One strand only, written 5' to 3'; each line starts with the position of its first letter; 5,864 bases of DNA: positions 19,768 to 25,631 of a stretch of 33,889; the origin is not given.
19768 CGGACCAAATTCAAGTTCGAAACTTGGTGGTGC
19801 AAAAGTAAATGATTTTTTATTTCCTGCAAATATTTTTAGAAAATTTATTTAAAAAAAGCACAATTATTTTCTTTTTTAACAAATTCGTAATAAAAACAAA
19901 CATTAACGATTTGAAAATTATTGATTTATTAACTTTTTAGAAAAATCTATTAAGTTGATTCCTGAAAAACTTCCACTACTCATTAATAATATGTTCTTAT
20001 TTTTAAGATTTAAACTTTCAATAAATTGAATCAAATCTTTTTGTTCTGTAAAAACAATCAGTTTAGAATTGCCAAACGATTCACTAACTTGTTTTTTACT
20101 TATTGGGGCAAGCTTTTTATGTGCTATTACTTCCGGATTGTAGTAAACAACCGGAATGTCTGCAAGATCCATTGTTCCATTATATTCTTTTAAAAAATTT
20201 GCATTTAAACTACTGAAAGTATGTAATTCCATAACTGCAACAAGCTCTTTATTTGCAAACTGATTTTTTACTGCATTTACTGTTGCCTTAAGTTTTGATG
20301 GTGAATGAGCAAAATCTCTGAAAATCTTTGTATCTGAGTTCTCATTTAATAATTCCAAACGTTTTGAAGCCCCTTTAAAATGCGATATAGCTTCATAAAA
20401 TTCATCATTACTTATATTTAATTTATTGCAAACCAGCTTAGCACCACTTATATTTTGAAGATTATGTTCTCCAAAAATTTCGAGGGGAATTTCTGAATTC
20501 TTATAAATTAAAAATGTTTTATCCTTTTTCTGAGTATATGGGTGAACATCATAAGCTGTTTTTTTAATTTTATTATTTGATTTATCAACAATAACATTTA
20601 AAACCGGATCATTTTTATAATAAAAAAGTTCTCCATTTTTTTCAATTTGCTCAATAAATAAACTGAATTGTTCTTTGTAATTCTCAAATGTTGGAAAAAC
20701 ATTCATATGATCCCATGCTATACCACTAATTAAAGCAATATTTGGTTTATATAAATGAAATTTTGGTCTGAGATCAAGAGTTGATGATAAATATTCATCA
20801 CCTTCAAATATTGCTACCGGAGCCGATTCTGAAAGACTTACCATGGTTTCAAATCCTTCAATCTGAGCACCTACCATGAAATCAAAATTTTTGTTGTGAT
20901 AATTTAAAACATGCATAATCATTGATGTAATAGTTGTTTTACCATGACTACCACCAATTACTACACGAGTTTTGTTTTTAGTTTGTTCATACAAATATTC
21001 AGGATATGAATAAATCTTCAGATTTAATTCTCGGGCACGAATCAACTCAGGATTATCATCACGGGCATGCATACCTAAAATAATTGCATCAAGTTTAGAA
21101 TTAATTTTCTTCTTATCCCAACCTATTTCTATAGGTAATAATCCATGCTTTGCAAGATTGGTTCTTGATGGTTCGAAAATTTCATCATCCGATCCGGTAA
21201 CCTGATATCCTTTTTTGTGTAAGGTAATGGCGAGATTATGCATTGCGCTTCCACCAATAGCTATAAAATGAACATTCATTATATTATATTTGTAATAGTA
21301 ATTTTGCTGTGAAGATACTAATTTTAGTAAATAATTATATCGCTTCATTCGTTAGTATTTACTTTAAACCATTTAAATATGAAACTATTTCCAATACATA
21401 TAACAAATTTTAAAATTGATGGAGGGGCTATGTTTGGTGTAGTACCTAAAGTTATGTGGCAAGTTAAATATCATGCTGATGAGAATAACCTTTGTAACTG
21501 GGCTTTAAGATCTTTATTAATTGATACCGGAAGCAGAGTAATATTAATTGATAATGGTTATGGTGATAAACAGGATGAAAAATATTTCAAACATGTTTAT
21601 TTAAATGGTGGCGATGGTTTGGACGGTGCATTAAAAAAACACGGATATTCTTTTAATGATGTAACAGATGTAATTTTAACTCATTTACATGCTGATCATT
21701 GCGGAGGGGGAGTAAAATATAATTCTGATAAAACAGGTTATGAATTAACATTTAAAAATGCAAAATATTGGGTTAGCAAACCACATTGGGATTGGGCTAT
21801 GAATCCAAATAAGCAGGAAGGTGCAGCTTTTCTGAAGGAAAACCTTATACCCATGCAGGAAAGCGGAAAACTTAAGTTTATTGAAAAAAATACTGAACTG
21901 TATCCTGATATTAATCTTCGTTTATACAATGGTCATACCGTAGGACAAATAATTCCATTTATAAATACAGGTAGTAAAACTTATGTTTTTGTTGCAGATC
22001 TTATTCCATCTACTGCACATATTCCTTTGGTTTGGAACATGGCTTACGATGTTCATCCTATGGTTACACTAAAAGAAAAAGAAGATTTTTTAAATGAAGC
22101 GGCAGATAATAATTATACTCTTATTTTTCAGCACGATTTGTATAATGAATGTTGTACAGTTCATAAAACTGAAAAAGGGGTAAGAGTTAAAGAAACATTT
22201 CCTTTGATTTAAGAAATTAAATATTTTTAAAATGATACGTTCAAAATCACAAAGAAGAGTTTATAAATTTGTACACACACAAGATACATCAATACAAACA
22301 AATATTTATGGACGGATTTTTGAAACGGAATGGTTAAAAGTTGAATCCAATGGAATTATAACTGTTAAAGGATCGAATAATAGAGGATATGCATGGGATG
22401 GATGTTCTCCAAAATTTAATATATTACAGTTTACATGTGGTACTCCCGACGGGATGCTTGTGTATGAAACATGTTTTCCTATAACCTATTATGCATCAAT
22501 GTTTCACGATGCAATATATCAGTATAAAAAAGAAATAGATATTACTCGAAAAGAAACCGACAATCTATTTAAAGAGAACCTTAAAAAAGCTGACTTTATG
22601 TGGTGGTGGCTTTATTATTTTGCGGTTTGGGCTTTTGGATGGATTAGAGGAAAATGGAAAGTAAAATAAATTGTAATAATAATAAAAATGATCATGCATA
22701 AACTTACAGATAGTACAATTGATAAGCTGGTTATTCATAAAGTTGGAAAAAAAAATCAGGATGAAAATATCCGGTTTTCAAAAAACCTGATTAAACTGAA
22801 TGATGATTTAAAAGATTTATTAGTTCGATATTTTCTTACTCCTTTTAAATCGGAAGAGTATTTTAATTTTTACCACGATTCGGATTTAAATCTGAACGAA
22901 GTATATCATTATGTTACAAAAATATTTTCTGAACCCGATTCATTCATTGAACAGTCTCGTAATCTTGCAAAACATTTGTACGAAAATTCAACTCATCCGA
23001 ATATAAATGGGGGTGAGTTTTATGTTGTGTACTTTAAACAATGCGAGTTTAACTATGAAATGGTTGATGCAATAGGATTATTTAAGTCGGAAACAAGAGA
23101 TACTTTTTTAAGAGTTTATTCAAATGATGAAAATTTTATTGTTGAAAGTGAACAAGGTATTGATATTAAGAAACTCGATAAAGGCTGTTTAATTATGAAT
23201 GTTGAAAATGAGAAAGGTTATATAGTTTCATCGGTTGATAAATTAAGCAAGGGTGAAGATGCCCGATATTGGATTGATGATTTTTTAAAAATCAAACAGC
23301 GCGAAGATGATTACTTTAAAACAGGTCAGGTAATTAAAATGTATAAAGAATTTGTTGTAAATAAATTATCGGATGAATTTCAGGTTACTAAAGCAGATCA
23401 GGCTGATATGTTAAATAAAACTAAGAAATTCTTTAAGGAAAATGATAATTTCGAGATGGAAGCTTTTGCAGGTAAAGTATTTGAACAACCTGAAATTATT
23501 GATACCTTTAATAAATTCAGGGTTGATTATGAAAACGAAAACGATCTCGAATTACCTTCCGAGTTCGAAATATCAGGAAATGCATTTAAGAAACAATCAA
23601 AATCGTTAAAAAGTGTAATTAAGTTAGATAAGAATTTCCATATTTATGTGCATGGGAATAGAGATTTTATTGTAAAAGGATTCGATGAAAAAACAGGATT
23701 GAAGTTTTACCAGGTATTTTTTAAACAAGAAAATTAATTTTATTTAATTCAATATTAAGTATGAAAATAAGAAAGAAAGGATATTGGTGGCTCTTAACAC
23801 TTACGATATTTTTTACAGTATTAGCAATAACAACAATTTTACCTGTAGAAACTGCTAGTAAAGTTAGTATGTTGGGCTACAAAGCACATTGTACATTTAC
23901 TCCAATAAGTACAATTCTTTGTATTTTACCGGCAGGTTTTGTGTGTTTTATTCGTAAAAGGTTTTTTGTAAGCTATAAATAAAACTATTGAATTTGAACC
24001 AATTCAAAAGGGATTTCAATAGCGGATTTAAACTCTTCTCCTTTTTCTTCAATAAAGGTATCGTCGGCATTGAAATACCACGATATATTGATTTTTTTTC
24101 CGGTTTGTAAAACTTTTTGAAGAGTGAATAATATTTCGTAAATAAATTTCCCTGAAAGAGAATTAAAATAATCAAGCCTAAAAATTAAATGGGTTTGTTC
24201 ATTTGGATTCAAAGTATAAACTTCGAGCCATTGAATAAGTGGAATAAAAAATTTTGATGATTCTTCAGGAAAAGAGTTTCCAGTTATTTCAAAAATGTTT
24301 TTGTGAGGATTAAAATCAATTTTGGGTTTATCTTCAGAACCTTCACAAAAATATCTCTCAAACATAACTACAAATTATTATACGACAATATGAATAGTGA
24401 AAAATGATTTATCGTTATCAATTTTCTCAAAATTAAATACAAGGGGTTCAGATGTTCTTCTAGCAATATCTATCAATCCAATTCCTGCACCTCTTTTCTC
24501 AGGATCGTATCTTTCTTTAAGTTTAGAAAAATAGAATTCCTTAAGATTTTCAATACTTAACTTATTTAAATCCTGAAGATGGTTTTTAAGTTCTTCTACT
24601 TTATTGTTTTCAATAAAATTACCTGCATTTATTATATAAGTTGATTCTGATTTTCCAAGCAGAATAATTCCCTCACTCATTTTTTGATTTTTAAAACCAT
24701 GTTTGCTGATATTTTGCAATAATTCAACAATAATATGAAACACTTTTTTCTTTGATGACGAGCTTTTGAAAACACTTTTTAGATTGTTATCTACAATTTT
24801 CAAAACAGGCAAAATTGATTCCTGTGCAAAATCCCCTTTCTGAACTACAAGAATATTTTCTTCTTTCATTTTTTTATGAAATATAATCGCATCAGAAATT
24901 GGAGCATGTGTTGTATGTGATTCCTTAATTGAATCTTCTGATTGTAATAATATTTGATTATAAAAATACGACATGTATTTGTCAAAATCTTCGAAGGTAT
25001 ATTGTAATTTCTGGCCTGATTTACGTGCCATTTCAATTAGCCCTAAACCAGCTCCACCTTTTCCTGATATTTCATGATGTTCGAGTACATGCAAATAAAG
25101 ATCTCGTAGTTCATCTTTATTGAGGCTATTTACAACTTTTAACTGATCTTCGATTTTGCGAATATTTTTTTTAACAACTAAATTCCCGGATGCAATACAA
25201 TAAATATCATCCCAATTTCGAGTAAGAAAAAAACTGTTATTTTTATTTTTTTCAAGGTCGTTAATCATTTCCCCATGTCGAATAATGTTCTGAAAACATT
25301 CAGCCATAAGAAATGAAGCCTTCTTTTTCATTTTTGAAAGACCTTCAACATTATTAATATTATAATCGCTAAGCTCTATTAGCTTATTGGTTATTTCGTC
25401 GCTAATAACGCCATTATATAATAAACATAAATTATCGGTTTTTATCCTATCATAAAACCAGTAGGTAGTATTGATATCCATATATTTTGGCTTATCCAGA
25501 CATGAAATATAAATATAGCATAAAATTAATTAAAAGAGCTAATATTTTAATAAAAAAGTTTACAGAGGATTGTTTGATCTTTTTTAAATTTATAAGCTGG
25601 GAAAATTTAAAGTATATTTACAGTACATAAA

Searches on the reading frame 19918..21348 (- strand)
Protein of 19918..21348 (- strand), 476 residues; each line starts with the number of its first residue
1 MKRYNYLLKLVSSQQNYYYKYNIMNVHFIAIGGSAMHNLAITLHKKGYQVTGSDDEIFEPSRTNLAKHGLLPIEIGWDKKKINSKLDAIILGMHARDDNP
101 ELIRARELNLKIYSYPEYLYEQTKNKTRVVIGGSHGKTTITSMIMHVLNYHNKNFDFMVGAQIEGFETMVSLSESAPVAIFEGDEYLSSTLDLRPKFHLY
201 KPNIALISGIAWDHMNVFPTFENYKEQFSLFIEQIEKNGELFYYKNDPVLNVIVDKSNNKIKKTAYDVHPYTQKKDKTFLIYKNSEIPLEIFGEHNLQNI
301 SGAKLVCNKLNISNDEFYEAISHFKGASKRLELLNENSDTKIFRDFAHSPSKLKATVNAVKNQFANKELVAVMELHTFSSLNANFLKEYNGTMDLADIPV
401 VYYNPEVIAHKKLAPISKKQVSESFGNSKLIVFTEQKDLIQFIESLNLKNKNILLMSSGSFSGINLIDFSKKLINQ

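Call 12: search_protein_families(library=pfam, proteins=[window:19918-21348:-], max_evalue=0.0001)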
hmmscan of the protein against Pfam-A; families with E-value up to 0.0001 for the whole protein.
window:19918-21348:- (476 aa): 3 families
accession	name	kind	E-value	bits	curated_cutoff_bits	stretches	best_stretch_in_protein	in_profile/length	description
PF08245.18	Mur_ligase_M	-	2.3e-18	67.3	24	1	131-305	1-198/200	Mur ligase middle domain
PF01225.30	Mur_ligase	-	4.2e-13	49.9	21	1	26-125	2-93/95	Mur ligase family, catalytic domain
PF02875.26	Mur_ligase_C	-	1.5e-06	29.5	28.4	1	330-459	2-127/127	Mur ligase, glutamate ligase domain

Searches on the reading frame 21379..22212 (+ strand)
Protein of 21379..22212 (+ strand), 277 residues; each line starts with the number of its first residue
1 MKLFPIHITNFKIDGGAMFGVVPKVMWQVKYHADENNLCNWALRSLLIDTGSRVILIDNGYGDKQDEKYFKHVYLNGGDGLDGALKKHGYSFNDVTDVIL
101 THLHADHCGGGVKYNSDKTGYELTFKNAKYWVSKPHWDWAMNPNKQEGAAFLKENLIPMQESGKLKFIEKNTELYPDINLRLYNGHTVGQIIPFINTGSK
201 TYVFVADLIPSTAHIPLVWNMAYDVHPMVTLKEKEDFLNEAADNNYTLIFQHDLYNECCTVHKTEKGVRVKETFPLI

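Call 12: search_protein_families(library=pfam, proteins=[window:21379-22212:+], max_evalue=0.0001)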
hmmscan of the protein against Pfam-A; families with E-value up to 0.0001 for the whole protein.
window:21379-22212:+ (277 aa): 1 family
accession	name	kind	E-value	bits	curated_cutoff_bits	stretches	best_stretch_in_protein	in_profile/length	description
PF00753.33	Lactamase_B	-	1.9e-12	48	22.7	1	45-252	8-196/196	Metallo-beta-lactamase superfamily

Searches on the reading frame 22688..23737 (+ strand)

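Call 40: search_protein_families(library=pfam, proteins=[window:22688-23737:+], max_evalue=0.0001)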
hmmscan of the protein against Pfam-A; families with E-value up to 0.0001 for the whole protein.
window:22688-23737:+ (349 aa): 1 family
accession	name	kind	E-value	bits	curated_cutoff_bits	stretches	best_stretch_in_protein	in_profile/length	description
PF04245.18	NA37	-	1.1e-38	133.9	24.6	1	15-328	1-316/325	37-kD nucleoid-associated bacterial protein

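Call 42: search_protein_families(library=ncbifam, proteins=[window:22688-23737:+], max_evalue=0.01)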
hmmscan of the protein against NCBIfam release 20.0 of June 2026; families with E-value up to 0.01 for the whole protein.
window:22688-23737:+ (349 aa): 0 families

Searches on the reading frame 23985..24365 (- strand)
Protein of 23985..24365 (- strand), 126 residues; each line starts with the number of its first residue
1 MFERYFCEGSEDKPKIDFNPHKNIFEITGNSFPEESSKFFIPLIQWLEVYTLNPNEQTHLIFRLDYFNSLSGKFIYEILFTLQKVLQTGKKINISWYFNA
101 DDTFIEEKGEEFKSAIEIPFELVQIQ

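Call 40: search_protein_families(library=pfam, proteins=[window:23985-24365:-], max_evalue=0.0001)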
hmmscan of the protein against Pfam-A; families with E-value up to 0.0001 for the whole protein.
window:23985-24365:- (126 aa): 1 family
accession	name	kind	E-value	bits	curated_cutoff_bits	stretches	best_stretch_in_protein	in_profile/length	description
PF09345.15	SiaC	-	5e-35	120.2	24.5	1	8-124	2-119/120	SiaC family regulatory phosphoprotein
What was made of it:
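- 23985..24365 (-): SiaC-family phosphoprotein; proposed substrate of gene 2's phosphatase. PF09345, E 5e-35 (call 40).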

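Call 42: search_protein_families(library=ncbifam, proteins=[window:23985-24365:-], max_evalue=0.01)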
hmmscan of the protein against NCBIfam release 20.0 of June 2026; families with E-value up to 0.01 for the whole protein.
window:23985-24365:- (126 aa): 1 family
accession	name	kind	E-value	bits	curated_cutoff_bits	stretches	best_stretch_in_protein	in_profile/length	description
NF038265.1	phos_prot_SiaC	equivalog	1.5e-21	76.7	150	1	8-123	6-121/122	biofilm regulation phosphoprotein SiaC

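Call 47: search_solved_structures(query=window:23985-24365:-, max_evalue=1, show_alignments=2)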
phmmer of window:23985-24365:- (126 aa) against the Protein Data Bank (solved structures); distinct sequences matched with E-value up to 1: 3.
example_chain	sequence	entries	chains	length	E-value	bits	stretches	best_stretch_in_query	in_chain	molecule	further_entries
6k4f_U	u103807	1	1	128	9.3e-12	48.9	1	8-122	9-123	DUF1987 domain-containing protein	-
6kko_C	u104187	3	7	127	1e-11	48.7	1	9-122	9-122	DUF1987 domain-containing protein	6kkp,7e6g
1ty4_A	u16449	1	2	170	0.68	13.8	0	5-96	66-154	Apoptosis regulator ced-9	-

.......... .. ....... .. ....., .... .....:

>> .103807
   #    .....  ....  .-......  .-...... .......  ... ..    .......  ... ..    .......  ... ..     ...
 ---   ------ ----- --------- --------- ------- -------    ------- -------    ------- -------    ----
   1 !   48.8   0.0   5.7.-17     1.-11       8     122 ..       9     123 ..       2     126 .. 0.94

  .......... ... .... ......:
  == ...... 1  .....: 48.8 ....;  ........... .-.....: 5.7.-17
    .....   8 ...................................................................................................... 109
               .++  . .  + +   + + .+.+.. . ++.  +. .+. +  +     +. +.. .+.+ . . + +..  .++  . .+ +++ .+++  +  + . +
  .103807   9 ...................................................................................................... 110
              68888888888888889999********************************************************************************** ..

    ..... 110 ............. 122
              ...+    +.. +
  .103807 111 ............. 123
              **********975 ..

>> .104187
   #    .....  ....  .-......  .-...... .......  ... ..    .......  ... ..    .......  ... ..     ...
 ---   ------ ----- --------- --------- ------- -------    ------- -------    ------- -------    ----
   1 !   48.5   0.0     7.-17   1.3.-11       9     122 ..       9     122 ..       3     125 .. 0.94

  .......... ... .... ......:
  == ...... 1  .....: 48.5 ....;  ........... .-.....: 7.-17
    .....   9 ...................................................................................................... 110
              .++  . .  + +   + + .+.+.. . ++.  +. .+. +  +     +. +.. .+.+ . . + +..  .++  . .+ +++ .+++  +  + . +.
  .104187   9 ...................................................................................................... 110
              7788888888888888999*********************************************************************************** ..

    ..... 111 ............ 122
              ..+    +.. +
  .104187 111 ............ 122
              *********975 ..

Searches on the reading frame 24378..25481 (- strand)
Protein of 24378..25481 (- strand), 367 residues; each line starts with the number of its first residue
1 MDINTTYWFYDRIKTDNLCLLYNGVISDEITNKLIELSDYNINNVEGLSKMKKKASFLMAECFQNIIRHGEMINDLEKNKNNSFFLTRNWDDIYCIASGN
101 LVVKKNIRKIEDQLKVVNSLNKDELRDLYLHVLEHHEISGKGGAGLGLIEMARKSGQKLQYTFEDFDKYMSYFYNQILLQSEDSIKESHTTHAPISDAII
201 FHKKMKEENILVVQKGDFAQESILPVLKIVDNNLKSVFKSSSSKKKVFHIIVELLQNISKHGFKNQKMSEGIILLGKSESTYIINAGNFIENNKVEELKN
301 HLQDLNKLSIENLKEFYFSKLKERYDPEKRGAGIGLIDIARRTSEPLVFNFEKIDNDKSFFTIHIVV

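Call 40: search_protein_families(library=pfam, proteins=[window:24378-25481:-], max_evalue=0.0001)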
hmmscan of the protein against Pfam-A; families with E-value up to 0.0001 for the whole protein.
window:24378-25481:- (367 aa): 1 family
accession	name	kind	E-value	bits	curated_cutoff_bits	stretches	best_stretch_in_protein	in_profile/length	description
PF19788.4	DUF6272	-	2.1e-68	228.6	26.6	2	239-361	7-134/134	Family of unknown function (DUF6272)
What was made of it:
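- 24378..25481 (-): Tandem SiaB-family protein kinase (two SiaB/DUF6272 domains); proposed antagonist of gene 2's phosphatase. PF19788, E 2.1e-68, two stretches (call 40).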

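Call 42: search_protein_families(library=ncbifam, proteins=[window:24378-25481:-], max_evalue=0.01)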
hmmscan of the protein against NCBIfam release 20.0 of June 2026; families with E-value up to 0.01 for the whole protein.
window:24378-25481:- (367 aa): 4 families
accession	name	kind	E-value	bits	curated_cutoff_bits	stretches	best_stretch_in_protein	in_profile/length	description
NF038262.1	SiaB_fam_kinase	subfamily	1.5e-75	252.6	85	2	201-367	4-177/177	SiaB family protein kinase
NF038264.1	kinase_SiaB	equivalog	6.5e-40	136.8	225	2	202-367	6-176/176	biofilm regulation protein kinase SiaB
NF047703.1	slr1658_superfam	superfamily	5.4e-15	55.3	100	2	235-365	55-181/185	slr1658 superfamily regulator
NF052618.1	slr1658_cyano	equivalog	2.5e-13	50.1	200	2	225-367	48-187/191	slr1658 family protein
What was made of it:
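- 24378..25481 (-): NF038262, 252.6 bits against a cut-off of 85 (call 42).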

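Call 48: search_solved_structures(query=window:24378-25481:-, max_evalue=1, show_alignments=1)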
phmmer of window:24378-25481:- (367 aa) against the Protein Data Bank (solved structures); distinct sequences matched with E-value up to 1: 1.
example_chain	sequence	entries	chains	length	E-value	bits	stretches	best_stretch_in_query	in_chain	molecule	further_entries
6kko_A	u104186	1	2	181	1.2e-13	54.2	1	201-366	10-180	Putative serine phosphatase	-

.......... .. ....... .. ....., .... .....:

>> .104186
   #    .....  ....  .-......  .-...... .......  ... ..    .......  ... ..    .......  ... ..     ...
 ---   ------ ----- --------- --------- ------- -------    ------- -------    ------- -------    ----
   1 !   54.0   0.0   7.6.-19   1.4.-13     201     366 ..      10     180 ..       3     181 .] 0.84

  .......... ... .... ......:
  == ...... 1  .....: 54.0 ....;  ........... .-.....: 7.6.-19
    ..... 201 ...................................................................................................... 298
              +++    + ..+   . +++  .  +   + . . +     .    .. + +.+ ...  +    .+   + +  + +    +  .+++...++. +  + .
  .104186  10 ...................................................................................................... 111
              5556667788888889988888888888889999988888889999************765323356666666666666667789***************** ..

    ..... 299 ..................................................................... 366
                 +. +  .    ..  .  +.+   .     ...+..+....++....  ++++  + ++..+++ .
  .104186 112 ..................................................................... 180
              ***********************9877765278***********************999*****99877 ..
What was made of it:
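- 24378..25481 (-): PDB 6KKO chain A at 1.2e-13 (call 48).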
